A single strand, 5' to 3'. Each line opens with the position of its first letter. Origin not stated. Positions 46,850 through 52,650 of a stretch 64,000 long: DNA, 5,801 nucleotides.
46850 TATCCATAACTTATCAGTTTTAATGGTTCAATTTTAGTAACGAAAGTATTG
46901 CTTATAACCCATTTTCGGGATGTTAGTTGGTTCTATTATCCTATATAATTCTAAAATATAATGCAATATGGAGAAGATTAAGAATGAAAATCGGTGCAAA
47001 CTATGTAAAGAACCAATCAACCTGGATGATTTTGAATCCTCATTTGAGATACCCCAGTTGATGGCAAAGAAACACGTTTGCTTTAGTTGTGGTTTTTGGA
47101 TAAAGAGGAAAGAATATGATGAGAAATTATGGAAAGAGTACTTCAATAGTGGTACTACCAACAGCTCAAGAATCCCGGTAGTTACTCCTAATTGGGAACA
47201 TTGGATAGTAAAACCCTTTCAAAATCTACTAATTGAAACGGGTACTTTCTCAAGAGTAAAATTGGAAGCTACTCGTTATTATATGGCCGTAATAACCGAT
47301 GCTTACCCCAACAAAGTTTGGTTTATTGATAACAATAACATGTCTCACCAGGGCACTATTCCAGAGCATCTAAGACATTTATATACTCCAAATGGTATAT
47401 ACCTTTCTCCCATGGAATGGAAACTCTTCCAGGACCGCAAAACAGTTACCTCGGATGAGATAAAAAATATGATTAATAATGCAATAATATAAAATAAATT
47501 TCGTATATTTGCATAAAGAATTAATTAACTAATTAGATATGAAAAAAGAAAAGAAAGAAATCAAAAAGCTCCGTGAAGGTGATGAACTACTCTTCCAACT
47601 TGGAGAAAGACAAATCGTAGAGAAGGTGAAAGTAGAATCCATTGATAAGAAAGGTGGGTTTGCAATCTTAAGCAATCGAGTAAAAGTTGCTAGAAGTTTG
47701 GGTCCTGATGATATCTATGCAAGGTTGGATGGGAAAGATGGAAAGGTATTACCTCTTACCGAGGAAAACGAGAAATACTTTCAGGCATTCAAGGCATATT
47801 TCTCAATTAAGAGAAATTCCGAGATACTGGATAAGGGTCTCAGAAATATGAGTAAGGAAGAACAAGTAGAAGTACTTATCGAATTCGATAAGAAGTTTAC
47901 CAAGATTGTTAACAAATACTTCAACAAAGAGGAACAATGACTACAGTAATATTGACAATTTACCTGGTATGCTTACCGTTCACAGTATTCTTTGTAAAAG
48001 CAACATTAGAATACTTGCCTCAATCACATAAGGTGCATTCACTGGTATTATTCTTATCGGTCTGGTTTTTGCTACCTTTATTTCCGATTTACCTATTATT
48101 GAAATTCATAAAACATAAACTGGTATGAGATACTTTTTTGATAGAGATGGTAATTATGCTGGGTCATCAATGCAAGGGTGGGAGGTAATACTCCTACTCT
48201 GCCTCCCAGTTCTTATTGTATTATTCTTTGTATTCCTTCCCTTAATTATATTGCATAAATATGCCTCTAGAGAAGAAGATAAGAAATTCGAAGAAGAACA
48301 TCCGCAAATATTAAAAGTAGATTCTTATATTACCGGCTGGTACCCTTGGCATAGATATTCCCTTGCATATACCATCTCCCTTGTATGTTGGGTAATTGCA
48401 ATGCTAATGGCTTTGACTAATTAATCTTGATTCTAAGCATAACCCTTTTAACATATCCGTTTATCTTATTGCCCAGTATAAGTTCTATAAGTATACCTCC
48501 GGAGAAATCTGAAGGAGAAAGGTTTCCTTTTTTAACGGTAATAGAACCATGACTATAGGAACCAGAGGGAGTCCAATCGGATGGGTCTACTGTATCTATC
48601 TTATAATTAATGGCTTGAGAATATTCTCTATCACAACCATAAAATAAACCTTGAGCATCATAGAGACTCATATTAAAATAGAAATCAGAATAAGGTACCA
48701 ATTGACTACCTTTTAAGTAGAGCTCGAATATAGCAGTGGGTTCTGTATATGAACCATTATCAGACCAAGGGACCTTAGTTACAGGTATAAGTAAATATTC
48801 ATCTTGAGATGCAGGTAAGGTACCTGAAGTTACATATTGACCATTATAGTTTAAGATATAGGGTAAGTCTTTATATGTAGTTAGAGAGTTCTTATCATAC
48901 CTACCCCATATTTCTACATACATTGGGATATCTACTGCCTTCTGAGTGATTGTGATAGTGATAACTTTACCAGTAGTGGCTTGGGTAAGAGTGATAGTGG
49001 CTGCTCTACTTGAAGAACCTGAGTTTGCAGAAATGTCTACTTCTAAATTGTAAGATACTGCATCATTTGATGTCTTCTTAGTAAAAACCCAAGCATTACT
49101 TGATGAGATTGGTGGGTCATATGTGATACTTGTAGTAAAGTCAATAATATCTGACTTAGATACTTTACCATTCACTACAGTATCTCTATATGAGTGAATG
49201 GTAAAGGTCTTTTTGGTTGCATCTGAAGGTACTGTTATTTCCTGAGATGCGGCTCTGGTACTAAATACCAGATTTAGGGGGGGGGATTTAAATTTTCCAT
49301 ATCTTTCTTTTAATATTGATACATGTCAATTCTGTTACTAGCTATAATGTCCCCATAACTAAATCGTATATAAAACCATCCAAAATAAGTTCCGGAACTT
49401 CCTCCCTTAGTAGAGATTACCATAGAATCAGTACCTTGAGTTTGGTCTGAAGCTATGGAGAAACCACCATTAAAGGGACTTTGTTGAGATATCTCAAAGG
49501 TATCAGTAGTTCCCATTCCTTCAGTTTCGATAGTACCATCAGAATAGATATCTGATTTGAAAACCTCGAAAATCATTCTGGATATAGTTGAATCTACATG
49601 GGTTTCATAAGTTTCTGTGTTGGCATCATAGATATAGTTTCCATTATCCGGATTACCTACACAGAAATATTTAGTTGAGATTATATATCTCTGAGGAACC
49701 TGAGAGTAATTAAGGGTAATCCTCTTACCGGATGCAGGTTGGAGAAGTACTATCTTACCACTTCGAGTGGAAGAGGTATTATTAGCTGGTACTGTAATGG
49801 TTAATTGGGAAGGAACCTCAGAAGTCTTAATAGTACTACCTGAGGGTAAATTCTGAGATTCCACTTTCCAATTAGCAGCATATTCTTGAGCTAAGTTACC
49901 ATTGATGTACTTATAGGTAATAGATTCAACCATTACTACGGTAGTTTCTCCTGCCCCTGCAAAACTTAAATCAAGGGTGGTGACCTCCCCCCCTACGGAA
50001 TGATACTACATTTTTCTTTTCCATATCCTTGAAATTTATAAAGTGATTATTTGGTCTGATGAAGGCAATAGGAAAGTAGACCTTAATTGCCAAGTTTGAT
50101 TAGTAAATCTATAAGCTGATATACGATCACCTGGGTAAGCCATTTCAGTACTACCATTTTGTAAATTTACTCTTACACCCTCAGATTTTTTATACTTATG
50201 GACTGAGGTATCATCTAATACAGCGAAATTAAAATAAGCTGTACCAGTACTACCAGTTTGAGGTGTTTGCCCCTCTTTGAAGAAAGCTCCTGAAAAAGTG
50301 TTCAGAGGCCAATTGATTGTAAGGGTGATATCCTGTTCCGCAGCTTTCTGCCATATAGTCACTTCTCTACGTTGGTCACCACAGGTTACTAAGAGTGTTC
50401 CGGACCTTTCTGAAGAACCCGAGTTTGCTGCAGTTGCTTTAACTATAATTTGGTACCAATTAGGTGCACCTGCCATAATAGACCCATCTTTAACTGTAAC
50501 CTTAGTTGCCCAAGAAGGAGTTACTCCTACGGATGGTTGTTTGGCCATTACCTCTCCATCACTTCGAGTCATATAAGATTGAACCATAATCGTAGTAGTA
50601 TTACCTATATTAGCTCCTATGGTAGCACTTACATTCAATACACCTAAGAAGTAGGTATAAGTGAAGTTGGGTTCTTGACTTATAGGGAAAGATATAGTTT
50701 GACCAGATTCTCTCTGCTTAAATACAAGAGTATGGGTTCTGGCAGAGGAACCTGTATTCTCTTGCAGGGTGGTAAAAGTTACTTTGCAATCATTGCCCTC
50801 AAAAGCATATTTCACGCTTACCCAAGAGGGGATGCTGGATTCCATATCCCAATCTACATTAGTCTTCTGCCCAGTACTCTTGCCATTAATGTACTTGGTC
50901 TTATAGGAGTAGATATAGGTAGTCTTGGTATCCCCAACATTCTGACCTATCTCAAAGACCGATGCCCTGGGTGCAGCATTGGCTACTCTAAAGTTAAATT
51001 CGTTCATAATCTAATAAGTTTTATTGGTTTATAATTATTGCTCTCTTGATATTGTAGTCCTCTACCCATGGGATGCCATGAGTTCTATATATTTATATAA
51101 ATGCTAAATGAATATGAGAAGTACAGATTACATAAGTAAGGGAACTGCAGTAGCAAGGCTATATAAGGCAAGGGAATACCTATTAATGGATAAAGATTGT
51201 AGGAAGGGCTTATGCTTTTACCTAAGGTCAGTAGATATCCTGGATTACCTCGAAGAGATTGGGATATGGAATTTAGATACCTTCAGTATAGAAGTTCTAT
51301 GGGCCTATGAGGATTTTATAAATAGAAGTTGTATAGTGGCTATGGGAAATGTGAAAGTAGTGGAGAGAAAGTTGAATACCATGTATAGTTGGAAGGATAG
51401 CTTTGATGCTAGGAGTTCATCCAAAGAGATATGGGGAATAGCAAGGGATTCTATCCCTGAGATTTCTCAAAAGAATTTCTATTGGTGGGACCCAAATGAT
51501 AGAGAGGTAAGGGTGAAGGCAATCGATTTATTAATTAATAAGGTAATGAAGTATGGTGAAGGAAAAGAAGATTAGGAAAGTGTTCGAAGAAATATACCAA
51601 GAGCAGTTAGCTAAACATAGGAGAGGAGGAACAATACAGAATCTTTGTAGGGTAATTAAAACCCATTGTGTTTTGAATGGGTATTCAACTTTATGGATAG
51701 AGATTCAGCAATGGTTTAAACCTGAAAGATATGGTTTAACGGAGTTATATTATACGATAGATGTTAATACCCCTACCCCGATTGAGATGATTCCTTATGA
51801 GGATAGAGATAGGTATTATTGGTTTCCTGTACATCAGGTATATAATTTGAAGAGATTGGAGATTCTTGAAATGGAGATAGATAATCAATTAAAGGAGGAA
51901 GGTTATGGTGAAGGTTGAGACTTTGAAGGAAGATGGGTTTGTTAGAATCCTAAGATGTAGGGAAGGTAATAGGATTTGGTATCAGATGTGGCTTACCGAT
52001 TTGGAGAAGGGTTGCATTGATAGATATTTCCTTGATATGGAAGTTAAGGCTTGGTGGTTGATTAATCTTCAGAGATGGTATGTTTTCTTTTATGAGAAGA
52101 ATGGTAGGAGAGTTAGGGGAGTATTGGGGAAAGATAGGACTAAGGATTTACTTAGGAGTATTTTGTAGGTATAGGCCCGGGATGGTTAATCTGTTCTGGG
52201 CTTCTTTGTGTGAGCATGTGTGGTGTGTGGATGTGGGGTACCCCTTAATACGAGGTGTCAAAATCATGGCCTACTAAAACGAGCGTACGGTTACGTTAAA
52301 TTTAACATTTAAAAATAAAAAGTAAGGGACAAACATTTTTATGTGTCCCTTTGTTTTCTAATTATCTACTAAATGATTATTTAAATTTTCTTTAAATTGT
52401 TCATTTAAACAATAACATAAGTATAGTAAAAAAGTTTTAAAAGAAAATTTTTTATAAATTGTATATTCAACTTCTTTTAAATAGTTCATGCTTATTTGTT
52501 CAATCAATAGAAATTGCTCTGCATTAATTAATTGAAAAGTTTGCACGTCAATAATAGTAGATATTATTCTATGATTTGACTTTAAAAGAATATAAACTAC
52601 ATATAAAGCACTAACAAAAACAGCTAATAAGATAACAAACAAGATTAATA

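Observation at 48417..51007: Tandem array of three BACON/Ig-like paralogs: one constitutive, two switchable, up to four display states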

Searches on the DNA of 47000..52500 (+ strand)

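Call 4: search_dna_similar(query=window:47000-52500:+, collection=phages, mode=distant, max_rows=30)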
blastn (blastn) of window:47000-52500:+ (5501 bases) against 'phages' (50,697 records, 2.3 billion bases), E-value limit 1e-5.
No match.

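Call 86: search_rna_families(source=window, start=47800, end=51300, threshold=evalue, max_evalue=1)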
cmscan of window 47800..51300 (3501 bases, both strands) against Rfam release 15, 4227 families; matches with E-value up to 1: 2.
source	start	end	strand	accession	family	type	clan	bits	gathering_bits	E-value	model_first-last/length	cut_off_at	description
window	48860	48906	-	RF01618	ceN114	Gene; snRNA; snoRNA; CD-box;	-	21.1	44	0.91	1-63/63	no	Nematode snoRNA ceN114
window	50747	50779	+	RF01990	SECIS_4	Cis-reg;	-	19.3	38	0.86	1-38/38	no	Selenocysteine insertion sequence 4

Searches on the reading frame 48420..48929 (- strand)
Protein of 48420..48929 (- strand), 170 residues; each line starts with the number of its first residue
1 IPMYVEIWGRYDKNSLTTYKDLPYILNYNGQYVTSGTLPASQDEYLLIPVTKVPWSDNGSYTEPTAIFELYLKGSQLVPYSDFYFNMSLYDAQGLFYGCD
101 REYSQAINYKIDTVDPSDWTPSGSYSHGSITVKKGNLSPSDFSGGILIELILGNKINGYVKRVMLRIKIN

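Call 57: search_protein_representatives(protein=window:48420-48929:-)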
Query: 170 residues. Proteins with E-value up to 0.001 (for the whole library): 18; up to 1e-10: 13; up to 1e-30: 6. The best 18 are listed.
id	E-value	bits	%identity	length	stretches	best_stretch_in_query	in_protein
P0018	8.6e-109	377.4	98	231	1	1-170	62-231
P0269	2.3e-55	203.4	86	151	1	61-170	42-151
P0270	8.5e-44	165.8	90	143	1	85-170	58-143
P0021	4.1e-38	147.3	53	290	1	14-170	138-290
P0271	1.1e-34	136.1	97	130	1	103-170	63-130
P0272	6.5e-32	127.1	54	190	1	34-170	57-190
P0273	3.9e-24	101.7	96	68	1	87-136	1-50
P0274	4.3e-23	98.3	92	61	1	87-136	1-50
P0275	4.4e-22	95.1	69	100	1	99-170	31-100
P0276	1.8e-21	93.0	91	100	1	118-170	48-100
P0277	8.1e-20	87.7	68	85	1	105-170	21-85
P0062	3.6e-18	82.3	67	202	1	106-170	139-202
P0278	8.0e-17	77.9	57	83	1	104-170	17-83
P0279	1.6e-10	57.4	91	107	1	103-135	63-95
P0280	6.0e-10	55.5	97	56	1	138-170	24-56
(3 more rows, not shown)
